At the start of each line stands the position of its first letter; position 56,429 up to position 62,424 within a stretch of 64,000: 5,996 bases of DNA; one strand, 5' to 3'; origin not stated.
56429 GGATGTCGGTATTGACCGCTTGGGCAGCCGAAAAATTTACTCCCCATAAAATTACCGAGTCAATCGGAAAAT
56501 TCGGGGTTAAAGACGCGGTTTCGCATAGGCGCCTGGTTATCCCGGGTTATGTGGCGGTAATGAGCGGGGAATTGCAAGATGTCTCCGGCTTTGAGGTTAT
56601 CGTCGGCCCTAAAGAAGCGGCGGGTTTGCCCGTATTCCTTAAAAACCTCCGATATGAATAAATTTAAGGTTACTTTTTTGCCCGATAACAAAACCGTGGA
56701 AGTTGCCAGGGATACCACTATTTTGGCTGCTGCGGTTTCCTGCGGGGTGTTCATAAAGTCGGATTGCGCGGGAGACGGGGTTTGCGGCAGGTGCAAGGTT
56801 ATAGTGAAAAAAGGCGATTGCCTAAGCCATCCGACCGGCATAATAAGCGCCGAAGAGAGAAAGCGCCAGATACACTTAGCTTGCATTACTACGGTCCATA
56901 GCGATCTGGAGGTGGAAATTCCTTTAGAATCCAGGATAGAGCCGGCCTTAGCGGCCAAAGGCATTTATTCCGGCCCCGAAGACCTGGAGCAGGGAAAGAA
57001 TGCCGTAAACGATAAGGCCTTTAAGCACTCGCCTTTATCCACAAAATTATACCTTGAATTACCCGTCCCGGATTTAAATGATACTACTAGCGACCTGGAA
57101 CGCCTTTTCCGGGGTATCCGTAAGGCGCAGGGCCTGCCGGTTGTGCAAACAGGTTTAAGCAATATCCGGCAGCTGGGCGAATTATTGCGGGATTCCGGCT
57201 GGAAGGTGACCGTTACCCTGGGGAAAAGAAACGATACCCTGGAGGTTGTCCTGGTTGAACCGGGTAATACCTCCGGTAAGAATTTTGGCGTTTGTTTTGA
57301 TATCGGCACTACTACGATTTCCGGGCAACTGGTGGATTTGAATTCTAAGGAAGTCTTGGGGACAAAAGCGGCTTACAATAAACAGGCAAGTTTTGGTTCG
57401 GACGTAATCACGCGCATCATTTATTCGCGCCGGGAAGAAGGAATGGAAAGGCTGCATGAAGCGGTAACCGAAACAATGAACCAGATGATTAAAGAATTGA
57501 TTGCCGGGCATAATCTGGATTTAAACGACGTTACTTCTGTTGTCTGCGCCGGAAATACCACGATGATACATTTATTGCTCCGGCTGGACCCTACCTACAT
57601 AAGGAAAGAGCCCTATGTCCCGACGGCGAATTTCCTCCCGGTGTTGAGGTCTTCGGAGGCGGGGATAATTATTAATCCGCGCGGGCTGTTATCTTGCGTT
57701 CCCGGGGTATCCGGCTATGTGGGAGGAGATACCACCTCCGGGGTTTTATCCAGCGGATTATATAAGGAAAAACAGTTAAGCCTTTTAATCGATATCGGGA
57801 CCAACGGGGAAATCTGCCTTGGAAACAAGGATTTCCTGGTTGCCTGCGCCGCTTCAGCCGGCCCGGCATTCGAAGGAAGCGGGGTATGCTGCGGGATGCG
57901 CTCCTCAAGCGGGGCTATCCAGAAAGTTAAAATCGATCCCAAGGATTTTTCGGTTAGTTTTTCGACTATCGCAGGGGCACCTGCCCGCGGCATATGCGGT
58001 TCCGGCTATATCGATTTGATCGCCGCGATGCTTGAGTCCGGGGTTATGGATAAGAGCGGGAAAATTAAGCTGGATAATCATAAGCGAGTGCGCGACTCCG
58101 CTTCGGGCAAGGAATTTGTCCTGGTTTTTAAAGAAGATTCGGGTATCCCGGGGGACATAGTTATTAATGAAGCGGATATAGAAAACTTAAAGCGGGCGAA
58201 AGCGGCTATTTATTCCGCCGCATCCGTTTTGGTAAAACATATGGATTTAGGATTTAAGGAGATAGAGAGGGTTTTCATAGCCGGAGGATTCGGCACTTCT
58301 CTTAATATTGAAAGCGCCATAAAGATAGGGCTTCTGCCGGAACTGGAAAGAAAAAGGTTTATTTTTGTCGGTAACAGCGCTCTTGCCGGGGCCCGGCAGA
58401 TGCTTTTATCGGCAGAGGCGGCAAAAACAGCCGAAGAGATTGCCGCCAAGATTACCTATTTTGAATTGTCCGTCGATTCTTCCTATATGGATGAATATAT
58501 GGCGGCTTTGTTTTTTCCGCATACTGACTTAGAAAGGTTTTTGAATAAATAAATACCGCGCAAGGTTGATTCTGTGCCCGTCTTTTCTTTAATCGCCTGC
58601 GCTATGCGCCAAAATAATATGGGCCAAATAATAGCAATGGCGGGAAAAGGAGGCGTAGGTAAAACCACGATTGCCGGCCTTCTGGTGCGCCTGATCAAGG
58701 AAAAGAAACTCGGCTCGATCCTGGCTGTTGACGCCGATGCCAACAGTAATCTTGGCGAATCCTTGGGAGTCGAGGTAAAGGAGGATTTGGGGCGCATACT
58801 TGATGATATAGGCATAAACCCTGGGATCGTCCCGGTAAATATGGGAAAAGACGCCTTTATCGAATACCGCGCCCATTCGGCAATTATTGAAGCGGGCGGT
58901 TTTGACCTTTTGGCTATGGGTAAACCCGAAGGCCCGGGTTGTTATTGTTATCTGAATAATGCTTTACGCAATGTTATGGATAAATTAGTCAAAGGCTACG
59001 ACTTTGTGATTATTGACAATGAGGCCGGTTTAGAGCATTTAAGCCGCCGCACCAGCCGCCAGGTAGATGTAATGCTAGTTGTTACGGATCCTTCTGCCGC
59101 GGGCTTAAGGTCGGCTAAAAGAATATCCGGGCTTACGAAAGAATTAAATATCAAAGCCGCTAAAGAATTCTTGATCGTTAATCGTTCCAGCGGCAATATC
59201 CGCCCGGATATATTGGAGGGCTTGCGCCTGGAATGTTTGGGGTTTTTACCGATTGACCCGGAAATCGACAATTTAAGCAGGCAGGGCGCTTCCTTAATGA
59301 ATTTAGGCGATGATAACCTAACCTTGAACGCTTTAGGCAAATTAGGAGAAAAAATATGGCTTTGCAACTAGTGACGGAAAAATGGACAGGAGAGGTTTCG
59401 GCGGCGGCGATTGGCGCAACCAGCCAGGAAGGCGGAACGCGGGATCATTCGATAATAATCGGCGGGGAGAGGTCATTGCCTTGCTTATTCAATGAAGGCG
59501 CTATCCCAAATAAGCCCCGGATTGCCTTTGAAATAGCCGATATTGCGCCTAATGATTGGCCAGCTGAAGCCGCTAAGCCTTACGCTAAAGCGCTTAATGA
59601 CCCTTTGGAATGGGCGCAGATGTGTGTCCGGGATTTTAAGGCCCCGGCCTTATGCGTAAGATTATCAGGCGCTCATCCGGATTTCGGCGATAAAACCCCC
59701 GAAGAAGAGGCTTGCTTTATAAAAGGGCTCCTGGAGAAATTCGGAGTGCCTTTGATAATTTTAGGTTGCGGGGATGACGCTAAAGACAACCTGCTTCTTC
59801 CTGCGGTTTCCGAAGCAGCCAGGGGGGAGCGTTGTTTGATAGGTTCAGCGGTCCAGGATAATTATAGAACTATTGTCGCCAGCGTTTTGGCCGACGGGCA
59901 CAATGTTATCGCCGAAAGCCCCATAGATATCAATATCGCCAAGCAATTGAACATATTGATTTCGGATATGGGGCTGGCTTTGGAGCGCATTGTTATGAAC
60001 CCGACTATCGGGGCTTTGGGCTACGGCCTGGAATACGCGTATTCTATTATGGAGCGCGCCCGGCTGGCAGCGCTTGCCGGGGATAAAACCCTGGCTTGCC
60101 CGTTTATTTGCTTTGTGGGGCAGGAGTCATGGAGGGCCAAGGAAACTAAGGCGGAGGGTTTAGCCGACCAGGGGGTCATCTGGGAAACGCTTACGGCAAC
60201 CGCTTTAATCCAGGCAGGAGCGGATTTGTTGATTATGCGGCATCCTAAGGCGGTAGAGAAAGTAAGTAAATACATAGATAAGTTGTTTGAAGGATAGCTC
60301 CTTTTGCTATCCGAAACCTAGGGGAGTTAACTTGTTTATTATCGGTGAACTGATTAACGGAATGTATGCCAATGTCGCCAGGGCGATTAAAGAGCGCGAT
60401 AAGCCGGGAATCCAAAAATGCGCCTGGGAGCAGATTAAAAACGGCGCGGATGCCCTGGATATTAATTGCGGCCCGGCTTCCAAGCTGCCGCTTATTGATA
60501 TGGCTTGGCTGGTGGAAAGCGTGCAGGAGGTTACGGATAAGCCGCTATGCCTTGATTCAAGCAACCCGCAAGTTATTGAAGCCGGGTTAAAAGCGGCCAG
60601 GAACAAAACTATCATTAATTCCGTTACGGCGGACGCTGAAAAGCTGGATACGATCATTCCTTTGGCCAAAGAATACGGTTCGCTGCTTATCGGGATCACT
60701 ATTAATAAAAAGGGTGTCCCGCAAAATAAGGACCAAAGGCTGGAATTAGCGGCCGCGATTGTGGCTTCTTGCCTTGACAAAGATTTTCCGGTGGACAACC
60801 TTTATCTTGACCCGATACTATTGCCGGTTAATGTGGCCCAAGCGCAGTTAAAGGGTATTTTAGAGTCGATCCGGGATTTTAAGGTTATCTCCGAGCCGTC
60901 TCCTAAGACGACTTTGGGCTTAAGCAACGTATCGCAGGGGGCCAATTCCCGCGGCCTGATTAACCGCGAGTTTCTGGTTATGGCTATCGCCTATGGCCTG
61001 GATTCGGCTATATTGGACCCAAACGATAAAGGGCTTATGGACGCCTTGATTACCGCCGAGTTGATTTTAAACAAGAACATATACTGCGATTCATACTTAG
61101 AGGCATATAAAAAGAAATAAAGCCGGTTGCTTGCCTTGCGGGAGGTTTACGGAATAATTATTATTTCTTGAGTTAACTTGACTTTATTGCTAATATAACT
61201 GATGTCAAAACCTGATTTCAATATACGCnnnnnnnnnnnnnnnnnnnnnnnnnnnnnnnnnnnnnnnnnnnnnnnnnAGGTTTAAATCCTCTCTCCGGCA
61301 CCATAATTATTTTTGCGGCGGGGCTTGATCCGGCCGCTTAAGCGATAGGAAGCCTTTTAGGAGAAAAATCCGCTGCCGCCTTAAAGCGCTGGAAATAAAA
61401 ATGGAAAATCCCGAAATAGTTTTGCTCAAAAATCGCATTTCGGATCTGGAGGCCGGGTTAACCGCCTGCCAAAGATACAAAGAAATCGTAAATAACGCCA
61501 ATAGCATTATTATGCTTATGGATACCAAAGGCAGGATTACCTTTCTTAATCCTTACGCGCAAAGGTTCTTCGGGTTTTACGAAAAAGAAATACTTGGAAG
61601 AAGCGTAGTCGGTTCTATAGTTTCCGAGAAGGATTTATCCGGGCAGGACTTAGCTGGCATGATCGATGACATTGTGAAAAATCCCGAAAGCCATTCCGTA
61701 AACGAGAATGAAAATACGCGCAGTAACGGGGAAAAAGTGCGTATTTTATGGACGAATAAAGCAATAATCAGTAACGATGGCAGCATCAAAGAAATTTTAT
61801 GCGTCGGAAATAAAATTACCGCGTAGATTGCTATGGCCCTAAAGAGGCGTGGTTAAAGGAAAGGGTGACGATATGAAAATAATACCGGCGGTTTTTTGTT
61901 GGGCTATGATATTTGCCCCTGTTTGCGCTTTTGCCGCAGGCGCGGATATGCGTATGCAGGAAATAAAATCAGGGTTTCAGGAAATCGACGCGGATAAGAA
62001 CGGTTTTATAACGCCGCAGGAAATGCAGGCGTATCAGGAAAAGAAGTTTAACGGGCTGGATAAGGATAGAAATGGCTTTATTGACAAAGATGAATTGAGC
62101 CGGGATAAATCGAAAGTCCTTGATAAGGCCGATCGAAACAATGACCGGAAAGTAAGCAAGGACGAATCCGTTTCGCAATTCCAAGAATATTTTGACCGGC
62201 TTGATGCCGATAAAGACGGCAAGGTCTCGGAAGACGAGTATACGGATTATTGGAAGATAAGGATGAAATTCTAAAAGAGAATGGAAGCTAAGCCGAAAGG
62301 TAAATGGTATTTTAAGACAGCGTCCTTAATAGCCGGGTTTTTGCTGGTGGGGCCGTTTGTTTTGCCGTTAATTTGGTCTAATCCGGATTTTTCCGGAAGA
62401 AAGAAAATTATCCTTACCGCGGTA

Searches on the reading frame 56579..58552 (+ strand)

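Call 75: search_protein_families(library=pfam, proteins=[window:56579-58552:+], max_evalue=0.00001)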
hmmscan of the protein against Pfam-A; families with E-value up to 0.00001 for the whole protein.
window:56579-58552:+ (657 aa): 4 families
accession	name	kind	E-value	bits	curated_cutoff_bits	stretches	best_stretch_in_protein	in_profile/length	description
PF14574.11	RACo_C_ter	-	1.4e-98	329.6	27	1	400-654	2-257/261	C-terminal domain of RACo the ASKHA domain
PF17651.6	Raco_middle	-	2.9e-56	190.1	26.8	1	236-396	1-162/163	RACo middle region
PF17650.6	RACo_linker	-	6e-20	71.3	26.2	1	145-232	3-85/86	RACo linker region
PF00111.32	Fer2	-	3.1e-10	40.3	21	1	35-106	5-76/77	2Fe-2S iron-sulfur cluster binding domain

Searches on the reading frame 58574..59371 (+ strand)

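Call 75: search_protein_families(library=pfam, proteins=[window:58574-59371:+], max_evalue=0.00001)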
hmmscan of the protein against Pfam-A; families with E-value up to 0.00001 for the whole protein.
window:58574-59371:+ (265 aa): 3 families
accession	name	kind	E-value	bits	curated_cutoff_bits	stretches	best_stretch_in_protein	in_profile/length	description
PF01656.29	CbiA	-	2e-12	47.6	25.4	1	19-238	1-122/125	CobQ/CobB/MinD/ParA nucleotide binding domain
PF13614.12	AAA_31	-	6.6e-12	46.2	27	1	18-191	2-167/177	AAA domain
PF10609.15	ParA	-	1.3e-07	31.7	27.1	0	19-55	6-41/246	NUBPL iron-transfer P-loop NTPase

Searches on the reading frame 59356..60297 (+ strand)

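Call 75: search_protein_families(library=pfam, proteins=[window:59356-60297:+], max_evalue=0.00001)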
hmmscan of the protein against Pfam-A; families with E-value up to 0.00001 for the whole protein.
window:59356-60297:+ (313 aa): 1 family
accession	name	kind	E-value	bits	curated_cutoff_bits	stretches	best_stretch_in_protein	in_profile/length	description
PF03599.22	CdhD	-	4.7e-35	121.5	24.8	1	27-296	5-242/387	CO dehydrogenase/acetyl-CoA synthase delta subunit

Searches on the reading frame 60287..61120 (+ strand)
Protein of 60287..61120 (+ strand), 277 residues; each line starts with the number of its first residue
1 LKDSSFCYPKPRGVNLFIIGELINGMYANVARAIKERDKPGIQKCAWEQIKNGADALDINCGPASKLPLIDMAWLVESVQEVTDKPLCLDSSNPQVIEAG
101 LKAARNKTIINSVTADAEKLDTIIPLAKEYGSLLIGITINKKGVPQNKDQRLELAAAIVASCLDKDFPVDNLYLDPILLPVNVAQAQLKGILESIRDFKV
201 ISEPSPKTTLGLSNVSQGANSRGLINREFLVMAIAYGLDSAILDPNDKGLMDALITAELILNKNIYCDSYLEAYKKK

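Call 75: search_protein_families(library=pfam, proteins=[window:60287-61120:+], max_evalue=0.00001)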
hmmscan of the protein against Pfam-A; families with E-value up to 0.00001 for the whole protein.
window:60287-61120:+ (277 aa): 2 families
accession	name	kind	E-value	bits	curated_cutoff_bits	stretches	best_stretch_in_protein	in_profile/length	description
PF00809.28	Pterin_bind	-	1.1e-16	61.6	25.5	1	41-242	22-242/244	Pterin binding enzyme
PF03599.22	CdhD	-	7.6e-07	28.6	24.8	1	70-141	83-153/387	CO dehydrogenase/acetyl-CoA synthase delta subunit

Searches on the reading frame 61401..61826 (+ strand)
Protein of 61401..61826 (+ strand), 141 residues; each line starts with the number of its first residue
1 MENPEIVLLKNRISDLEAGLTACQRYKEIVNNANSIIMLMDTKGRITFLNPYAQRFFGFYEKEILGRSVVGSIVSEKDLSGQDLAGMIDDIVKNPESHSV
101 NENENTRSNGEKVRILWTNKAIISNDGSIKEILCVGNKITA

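Call 19: find_encoding_contigs(protein=window:61401-61826:+, flank=10000, max_places=6)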
Protein window:61401-61826:+ (141 aa): no gene with exactly this product is on record in the collection.

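Call 75: search_protein_families(library=pfam, proteins=[window:61401-61826:+], max_evalue=0.00001)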
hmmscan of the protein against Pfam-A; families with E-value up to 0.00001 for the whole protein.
window:61401-61826:+ (141 aa): 3 families
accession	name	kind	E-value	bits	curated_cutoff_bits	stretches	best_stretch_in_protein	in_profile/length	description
PF00989.32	PAS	-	1.4e-14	54.5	22.6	1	25-139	2-113/113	PAS fold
PF13426.13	PAS_9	-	1.2e-08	35.6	27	1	36-140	3-102/103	PAS domain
PF13188.13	PAS_8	-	1.6e-07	31.4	21.8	1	24-69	1-43/65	PAS domain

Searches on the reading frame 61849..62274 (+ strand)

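Call 35: search_protein_families(library=pfam, proteins=[window:61849-62274:+], max_evalue=0.01)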
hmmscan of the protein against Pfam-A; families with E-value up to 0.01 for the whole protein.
window:61849-62274:+ (141 aa): 6 families
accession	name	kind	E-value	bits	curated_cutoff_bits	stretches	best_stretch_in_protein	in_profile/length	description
PF00036.39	EF-hand_1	-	1.2e-18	65.6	25.4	3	38-61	1-24/29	EF hand domain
PF13405.12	EF-hand_6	-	8.1e-17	59.7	25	3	38-61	1-24/30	EF-hand domain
PF13202.12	EF-hand_5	-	1.4e-16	59.5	25.9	3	39-60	1-22/25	EF hand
PF13499.12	EF-hand_7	-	1.2e-13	51.6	30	2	65-135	6-66/67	EF-hand domain pair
PF13833.12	EF-hand_8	-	0.0002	21.5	28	0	107-136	23-52/54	EF-hand domain pair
PF10591.15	SPARC_Ca_bdg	-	0.00068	20.4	22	0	67-131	60-110/113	Secreted protein acidic and rich in cysteine Ca binding region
